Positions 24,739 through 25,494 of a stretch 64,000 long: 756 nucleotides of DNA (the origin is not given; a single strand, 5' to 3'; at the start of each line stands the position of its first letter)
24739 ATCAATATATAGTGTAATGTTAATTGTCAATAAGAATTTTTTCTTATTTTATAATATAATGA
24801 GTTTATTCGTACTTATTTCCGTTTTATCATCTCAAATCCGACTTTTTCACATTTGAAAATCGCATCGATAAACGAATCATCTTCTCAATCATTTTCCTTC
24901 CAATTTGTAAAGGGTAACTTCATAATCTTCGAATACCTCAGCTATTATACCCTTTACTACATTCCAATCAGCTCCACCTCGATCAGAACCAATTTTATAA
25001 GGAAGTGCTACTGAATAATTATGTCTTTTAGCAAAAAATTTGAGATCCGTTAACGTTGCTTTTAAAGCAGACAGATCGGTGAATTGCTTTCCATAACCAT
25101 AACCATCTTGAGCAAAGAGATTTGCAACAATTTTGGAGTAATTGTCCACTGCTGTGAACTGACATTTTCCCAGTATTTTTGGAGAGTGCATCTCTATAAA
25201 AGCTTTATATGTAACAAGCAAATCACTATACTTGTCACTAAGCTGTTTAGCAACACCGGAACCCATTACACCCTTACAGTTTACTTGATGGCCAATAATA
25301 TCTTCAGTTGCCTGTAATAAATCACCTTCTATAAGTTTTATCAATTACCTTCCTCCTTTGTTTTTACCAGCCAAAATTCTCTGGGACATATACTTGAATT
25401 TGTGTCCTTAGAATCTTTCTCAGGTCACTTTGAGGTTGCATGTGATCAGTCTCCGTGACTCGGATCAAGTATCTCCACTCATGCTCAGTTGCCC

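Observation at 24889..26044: Phage macro domain protein, a candidate ADP-ribosylation-reversal (counter-defence) factor, with an unknown partner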

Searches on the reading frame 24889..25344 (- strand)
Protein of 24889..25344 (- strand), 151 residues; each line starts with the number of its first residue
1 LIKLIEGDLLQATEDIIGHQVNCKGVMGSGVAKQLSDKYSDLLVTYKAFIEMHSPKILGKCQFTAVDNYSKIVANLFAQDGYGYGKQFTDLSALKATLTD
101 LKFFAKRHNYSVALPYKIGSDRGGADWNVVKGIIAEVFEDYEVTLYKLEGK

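Call 3: search_protein_families(library=pfam, proteins=[window:24889-25344:-], max_evalue=0.1)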
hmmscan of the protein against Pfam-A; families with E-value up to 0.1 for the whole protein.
window:24889-25344:- (151 aa): 1 family
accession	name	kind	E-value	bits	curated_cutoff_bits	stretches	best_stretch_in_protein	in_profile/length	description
PF01661.27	Macro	-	0.00026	21.4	22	1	21-131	4-115/118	Macro domain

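Call 4: search_protein_families(library=phrogs, proteins=[window:24889-25344:-], max_evalue=0.01)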
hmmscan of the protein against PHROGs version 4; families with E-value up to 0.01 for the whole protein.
window:24889-25344:- (151 aa): 2 families
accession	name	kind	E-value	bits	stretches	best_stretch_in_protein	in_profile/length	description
phrog_335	-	other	6.8e-41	141.8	1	1-150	55-205/422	phosphatase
phrog_30914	-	unknown function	3.1e-10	40.6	1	1-137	1-136/371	-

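Call 6: search_protein_families(library=ncbifam, proteins=[window:24889-25344:-], max_evalue=0.1)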
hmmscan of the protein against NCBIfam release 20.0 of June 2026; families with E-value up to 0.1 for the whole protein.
window:24889-25344:- (151 aa): 3 families
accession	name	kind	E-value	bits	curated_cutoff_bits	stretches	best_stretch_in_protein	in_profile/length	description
NF048014.1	antitoxin_DarG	equivalog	2.8e-15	56.5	250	1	2-148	1-148/338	type II toxin-antitoxin system antitoxin DNA ADP-ribosyl glycohydrolase DarG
NF001666.0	PRK00431.2-2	equivalog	0.01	15.8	246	1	2-35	3-36/164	ADP-ribose-binding protein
NF008625.0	PRK11613.1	equivalog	0.087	11.9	455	1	21-104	136-210/282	dihydropteroate synthase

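Call 7: search_protein_families(library=padloc, proteins=[window:24889-25344:-], max_evalue=0.1)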
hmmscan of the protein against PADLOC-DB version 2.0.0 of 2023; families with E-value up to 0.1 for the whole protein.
window:24889-25344:- (151 aa): 1 family
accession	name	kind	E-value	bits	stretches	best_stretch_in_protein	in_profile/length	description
PDLC02990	DarG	-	1.1e-17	62.6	1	1-145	1-140/329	-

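Call 8: search_dna_similar(query=window:24889-25344:-, collection=phages, mode=protein, max_rows=30)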
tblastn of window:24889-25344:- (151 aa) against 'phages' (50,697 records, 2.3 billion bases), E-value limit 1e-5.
Records with a match: 857; places in all: 858; records where one place covers at least 80% of the query: 856.
Best place of each record, by identity: <60% 857.
By first word of the organism name: Escherichia 184; Pseudomonas 176; Rheinheimera 115; Salmonella 91; Klebsiella 50; Bacillus 40; Shigella 23; Cronobacter 17; Vibrio 16; Felixounavirus 14; and 32 more.
By host as written in the record: Rheinheimera sp. BAL341 115; - 71; Pseudomonas aeruginosa 50; Escherichia coli 47; Pseudomonas aeruginosa PAO1 25; Escherichia coli K-12 MG1655 21; Pseudomonas syringae pv. actinidiae 18; Klebsiella pneumoniae 17; and 229 more.
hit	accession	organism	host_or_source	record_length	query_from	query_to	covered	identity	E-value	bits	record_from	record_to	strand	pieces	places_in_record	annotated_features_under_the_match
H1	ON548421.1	Bacillus phage vB_BanS-Thrax5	Bacillus anthracis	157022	1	150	99%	51.0%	5e-38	142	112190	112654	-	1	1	macro domain-containing protein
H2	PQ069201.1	Bacillus phage C30-3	Bacillus sp. C30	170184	1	150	99%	51.0%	3e-37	139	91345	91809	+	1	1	record has no annotation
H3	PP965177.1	Bacillus phage KoopaTroopa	Bacillus thuringiensis serovar kurstaki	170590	1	150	99%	51.0%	5e-37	139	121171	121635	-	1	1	DNA binding protein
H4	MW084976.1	Bacillus phage Kirov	Bacillus cereus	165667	1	150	99%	50.6%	9e-40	147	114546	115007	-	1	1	macro domain containing protein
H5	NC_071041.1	Bacillus phage Kirov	Bacillus cereus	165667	1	150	99%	50.6%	9e-40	147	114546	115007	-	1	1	macro domain containing protein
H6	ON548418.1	Bacillus phage vB_BanS-Thrax2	Bacillus anthracis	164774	1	150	99%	50.0%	2e-38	143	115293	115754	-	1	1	macro domain-containing protein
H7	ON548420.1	Bacillus phage vB_BanS-Thrax4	Bacillus anthracis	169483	1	150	99%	49.7%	2e-39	146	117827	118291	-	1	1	macro domain-containing protein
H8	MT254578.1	Bacillus phage Izhevsk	Bacillus cereus VKM B-370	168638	1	150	99%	49.7%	3e-39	145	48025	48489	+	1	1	Poa1p-like Appr-1''-p processing protein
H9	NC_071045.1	Bacillus phage Izhevsk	Bacillus cereus VKM B-370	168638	1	150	99%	49.7%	3e-39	145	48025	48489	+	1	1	Poa1p-like Appr-1''-p processing protein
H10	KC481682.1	Bacillus phage vB_BanS-Tsamsa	Bacillus anthracis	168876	1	150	99%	49.7%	9e-39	144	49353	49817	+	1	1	hypothetical protein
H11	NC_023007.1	Bacillus phage vB_BanS-Tsamsa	Bacillus anthracis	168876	1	150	99%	49.7%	9e-39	144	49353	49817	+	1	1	hypothetical protein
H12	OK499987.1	Bacillus phage vB_BanS_MrDarsey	Bacillus anthracis Sterne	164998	1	150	99%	49.7%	1e-35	135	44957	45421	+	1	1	macro domain containing protein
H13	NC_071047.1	Bacillus phage vB_BanS_MrDarsey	Bacillus anthracis Sterne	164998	1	150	99%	49.7%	1e-35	135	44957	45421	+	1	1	phosphatase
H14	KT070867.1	Bacillus phage PBC2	Bacillus cereus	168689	1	150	99%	49.4%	7e-38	141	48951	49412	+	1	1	hypothetical protein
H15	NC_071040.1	Bacillus phage PBC2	Bacillus cereus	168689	1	150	99%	49.4%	7e-38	141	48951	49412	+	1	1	phosphatase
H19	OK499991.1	Bacillus phage vB_BanS_Sophrita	Bacillus anthracis Sterne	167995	1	150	99%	49.0%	4e-38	142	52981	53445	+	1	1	RNase III inhibitor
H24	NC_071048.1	Bacillus phage vB_BanS_Chewbecca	Bacillus anthracis Sterne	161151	1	150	99%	48.4%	3e-36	137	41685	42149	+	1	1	macro domain-containing protein | hypothetical protein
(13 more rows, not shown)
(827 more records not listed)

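Call 10: search_solved_structures(query=window:24889-25344:-, max_evalue=1, show_alignments=3)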
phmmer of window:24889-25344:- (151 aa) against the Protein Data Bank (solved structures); distinct sequences matched with E-value up to 1: 14.
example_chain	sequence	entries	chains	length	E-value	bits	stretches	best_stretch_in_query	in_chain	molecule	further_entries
5m3i_A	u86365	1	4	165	2.2e-08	37.5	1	3-140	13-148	RNase III inhibitor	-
6lfu_A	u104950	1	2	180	1.3e-07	35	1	5-108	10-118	ADP-ribose 1''-phosphate phosphatase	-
6lft_A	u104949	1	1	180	1.5e-07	34.8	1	5-108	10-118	ADP-ribose 1''-phosphate phosphatase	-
6lfq_A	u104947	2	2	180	2.8e-07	33.9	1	5-108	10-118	ADP-ribose 1''-phosphate phosphatase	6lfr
2afc_A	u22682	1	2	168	1e-06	32.1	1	15-148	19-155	conserved hypothetical protein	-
2fg1_A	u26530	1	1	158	1.3e-06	31.7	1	15-147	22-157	conserved hypothetical protein BT1257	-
6lfs_A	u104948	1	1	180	5.2e-06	29.8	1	15-108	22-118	ADP-ribose 1''-phosphate phosphatase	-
5m31_A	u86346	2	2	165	2.8e-05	27.4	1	1-142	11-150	Appr-1-p processing domain protein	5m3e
7omu_AAA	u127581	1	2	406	0.0087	19.3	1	2-134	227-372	Macro domain-containing protein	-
9zrc_A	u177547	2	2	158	0.23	14.7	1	3-59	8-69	Polyprotein P1234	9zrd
9zre_A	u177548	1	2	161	0.52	13.6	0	4-40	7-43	Polyprotein P1234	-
9zrf_A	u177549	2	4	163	0.54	13.5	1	4-41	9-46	Polyprotein P1234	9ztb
5mqx_A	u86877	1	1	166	0.56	13.5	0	4-41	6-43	Non-structural protein3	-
3gqe_A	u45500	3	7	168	0.57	13.5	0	4-41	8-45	Non-structural protein 3 | Non-structural polyprotein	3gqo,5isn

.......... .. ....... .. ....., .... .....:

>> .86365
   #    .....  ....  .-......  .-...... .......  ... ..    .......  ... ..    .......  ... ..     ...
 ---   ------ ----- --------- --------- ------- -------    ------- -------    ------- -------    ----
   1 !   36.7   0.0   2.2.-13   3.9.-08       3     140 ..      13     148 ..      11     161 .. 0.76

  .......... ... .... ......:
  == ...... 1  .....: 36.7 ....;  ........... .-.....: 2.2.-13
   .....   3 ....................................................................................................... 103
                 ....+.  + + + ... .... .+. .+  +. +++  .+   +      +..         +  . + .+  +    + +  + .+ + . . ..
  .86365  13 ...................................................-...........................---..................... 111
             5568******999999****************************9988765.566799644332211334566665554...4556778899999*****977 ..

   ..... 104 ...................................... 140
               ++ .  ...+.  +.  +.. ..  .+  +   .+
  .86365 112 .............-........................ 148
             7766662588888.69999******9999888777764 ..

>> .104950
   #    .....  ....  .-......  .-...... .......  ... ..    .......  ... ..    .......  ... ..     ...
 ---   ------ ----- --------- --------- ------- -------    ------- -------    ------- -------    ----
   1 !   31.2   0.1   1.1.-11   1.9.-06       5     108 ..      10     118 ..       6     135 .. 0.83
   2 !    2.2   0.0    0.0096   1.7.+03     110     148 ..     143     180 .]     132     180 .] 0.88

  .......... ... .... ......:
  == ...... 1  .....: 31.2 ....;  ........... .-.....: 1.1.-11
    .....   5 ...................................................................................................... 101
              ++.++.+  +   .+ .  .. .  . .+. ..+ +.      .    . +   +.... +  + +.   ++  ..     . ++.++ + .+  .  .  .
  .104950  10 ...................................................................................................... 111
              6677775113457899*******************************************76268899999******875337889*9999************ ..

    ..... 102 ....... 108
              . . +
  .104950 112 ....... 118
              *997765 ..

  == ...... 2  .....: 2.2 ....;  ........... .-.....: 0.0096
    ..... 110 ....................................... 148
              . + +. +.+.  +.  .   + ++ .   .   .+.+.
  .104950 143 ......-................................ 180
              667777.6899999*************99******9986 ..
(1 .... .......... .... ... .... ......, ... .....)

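Call 16: find_homologous_proteins(query=window:24889-25344:-, max_evalue=0.00001)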
Query window:24889-25344:- (151 aa): 497 proteins with E <= 0.00001 among 533 candidates; the best 120 are listed.
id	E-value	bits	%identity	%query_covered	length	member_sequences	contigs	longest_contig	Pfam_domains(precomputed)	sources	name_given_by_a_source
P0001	8.7e-95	332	100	100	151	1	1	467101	-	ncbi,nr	ncbi:Appr-1-p processing protein [Paenibacillaceae bacterium]|nr:Appr-1-p processing protein [Paenib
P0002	2.1e-56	208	66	99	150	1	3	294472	PF01661.28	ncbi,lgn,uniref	ncbi:macro domain-containing protein [Paenibacillus sp. NRS-1775]|uniref:macro domain-containing pro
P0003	1.7e-55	205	65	98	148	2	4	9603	PF01661.28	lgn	-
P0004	3.6e-52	194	66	99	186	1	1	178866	-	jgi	jgi:O-acetyl-ADP-ribose deacetylase (regulator of RNase III)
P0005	1.2e-48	183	59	99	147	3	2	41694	PF01661.28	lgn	-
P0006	6.2e-44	167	58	99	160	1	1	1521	PF01661.28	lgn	-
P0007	7.7e-44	167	58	99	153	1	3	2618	PF01661.28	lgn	-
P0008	9.5e-44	167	57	99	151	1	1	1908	-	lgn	-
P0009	1.2e-43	167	59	98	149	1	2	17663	PF01661.28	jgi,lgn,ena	-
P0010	9.8e-43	164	57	98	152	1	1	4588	PF01661.28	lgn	-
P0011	1.6e-42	163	58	98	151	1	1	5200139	PF01661.28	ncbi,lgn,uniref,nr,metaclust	ncbi:macro domain-containing protein [Paenibacillus naphthalenovorans]|uniref:Appr-1-p processing pr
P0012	1.7e-42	163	55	100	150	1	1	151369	PF01661.28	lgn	-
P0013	2.7e-42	162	58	99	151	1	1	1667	PF01661.28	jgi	jgi:O-acetyl-ADP-ribose deacetylase (regulator of RNase III)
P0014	4.4e-42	161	53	97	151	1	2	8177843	PF01661.28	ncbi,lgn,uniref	ncbi:macro domain-containing protein [Paenibacillus sp. S-38]|uniref:macro domain-containing protein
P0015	5.0e-42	161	57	97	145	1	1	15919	PF01661.28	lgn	-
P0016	5.3e-42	161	56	98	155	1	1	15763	PF01661.28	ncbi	-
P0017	2.0e-41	159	54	100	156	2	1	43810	PF01661.28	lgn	-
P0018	2.2e-41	159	55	97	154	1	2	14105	PF01661.28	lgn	-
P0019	2.4e-41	159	57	98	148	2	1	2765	PF01661.28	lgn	-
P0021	2.7e-41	159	56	99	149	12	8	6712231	PF01661.28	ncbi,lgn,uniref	ncbi:macro domain-containing protein [Paenibacillus sp. FSL K6-1566]|uniref:macro domain-containing 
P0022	2.9e-41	159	53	98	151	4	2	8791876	PF01661.28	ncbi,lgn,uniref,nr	ncbi:Appr-1-p processing enzyme family [Paenibacillus mucilaginosus 3016]|uniref:Appr-1-p processing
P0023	3.5e-41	159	57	98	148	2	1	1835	PF01661.28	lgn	-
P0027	5.8e-41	158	58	97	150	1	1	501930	PF01661.28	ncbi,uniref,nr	ncbi:Appr-1-p processing protein [Paenibacillus ferrarius]|uniref:Appr-1-p processing protein n=1 Ta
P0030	9.2e-41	157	54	99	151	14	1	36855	PF01661.28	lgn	-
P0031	1.4e-40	157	54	97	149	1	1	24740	PF01661.28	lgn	-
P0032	2.0e-40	156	54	98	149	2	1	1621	PF01661.28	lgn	-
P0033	2.7e-40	156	57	98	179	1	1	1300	PF01661.28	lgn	-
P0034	2.8e-40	156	55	98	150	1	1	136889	PF01661.28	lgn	-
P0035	3.2e-40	155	52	97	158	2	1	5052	PF01661.28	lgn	-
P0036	3.2e-40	155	54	97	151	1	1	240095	PF01661.28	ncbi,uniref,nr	ncbi:macro domain-containing protein [Paenibacillus sp. PR3]|uniref:Macro domain-containing protein 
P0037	5.0e-40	155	56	98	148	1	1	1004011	PF01661.28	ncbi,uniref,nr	ncbi:Appr-1-p processing protein [Paenibacillus sp. HJL G12]|uniref:Appr-1-p processing protein n=1 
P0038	5.8e-40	155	53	97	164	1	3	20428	PF01661.28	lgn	-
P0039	9.7e-40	154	56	97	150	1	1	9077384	PF01661.28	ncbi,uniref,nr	ncbi:macro domain-containing protein [Paenibacillus sp. HWE-109]|uniref:macro domain-containing prot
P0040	1.2e-39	154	50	98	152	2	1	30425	PF01661.28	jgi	-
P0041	1.4e-39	153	53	97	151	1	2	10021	PF01661.28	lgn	-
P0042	1.7e-39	153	56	98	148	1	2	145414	-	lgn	-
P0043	2.7e-39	152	53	99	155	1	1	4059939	PF01661.28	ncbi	ncbi:macro domain-containing protein [Bacillus mojavensis]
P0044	3.2e-39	152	51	98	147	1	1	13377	PF01661.28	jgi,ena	-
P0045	4.3e-39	152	56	97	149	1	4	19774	PF01661.28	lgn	-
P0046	4.3e-39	152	51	97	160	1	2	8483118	PF01661.28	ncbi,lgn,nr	ncbi:macro domain-containing protein [Paenibacillus sp. P26]|nr:macro domain-containing protein [Pae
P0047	4.8e-39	152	54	97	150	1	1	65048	PF01661.28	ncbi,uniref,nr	ncbi:hypothetical protein PCCS19_43360 [Paenibacillus sp. CCS19]|uniref:macro domain-containing prot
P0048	6.1e-39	151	49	99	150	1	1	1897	PF01661.28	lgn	-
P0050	8.4e-39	151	52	97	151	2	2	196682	PF01661.28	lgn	-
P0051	8.6e-39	151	53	96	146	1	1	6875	PF01661.28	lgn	-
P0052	9.5e-39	151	54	98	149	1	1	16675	PF01661.28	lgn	-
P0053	1.0e-38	151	52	99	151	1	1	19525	PF01661.28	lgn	-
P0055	1.2e-38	150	52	99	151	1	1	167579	PF01661.28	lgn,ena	-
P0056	1.5e-38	150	54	99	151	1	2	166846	PF01661.28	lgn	-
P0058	3.1e-38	149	51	98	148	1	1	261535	PF01661.28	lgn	-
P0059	3.2e-38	149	53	97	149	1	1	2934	PF01661.28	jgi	jgi:O-acetyl-ADP-ribose deacetylase (regulator of RNase III)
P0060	4.1e-38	149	55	99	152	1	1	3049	PF01661.28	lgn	-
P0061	5.5e-38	148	54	97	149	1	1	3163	PF01661.28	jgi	jgi:O-acetyl-ADP-ribose deacetylase (regulator of RNase III)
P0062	5.6e-38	148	49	99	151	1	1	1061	PF01661.28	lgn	-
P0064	7.5e-38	148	50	99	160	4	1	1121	PF01661.28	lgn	-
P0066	1.5e-37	147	53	99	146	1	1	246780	PF01661.28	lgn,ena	-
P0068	2.5e-37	146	53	99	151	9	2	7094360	PF01661.28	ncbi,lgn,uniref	ncbi:macro domain-containing protein [Paenibacillus sp. FSL L8-0435]|uniref:macro domain-containing 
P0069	2.8e-37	146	54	97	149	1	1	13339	PF01661.28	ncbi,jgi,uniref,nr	ncbi:macro domain-containing protein [Paenibacillus polymyxa]|jgi:O-acetyl-ADP-ribose deacetylase (r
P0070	3.0e-37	146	53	97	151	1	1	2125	PF01661.28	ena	-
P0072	3.4e-37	146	52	98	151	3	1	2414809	PF01661.28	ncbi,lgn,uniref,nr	ncbi:macro domain-containing protein [Paenibacillus sp. UMB4589-SE434]|uniref:macro domain-containin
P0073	3.6e-37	146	48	99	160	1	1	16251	PF01661.28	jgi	jgi:O-acetyl-ADP-ribose deacetylase (regulator of RNase III)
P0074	3.7e-37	145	51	97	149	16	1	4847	PF01661.28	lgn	-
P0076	5.1e-37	145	52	98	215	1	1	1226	PF01661.28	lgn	-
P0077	5.2e-37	145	50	99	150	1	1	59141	PF01661.28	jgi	jgi:O-acetyl-ADP-ribose deacetylase (regulator of RNase III)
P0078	5.9e-37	145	52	97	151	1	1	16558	PF01661.28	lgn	-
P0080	7.9e-37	144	52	98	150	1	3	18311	PF01661.28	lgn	-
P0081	8.3e-37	144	49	98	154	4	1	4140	PF01661.28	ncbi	-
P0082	8.9e-37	144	53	99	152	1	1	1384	PF01661.28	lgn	-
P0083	9.7e-37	144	48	97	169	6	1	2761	PF01661.28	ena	-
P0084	1.1e-36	144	50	99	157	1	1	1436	PF01661.28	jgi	jgi:O-acetyl-ADP-ribose deacetylase (regulator of RNase III)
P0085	1.4e-36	144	52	98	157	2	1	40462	PF01661.28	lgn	-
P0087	1.7e-36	143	53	98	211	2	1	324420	PF01661.28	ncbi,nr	ncbi:hypothetical protein PCURB6_26990 [Paenibacillus curdlanolyticus]|nr:hypothetical protein PCURB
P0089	1.7e-36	143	46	99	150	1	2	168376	PF01661.28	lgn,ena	-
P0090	1.8e-36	143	51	97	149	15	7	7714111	PF01661.28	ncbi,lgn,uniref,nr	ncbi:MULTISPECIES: macro domain-containing protein [unclassified Paenibacillus]|uniref:macro domain-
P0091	2.3e-36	143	52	98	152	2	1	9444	PF01661.28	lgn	-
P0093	2.6e-36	143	50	99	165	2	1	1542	PF01661.28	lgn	-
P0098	4.6e-36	142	48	98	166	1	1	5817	PF01661.28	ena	-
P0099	5.9e-36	142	49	100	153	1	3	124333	PF01661.28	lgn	-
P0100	6.3e-36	142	50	99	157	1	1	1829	PF01661.28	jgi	jgi:O-acetyl-ADP-ribose deacetylase (regulator of RNase III)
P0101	6.8e-36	141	51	97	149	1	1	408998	PF01661.28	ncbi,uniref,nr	ncbi:macro domain-containing protein [Brevibacillus laterosporus]|uniref:Appr-1-p processing protein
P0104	1.0e-35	141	50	99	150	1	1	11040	PF01661.28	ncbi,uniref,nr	ncbi:macro domain-containing protein [Cytobacillus praedii]|uniref:Appr-1-p processing protein n=1 T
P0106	1.2e-35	141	50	99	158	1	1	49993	PF01661.28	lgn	-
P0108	1.6e-35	140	53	95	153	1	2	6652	PF01661.28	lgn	-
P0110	1.9e-35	140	45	99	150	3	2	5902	PF01661.28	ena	-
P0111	2.0e-35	140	49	97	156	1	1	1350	PF01661.28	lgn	-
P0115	3.4e-35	139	51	98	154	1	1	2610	PF01661.28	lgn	-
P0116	3.4e-35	139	51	96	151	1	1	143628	PF01661.28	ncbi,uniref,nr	ncbi:macro domain-containing protein [uncultured Brevibacillus sp.]|uniref:macro domain-containing p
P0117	3.7e-35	139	45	99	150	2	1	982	PF01661.28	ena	-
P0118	4.0e-35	139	51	99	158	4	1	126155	PF01661.28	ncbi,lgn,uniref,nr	ncbi:macro domain-containing protein [Bacillus sp. ISTL8]|uniref:macro domain-containing protein n=1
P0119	4.5e-35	139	49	97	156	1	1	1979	PF01661.28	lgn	-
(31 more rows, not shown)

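Call 26: find_encoding_contigs(protein=window:24889-25344:-, flank=10000, max_places=3)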
Protein window:24889-25344:- (151 aa): no gene with exactly this product is on record in the collection.
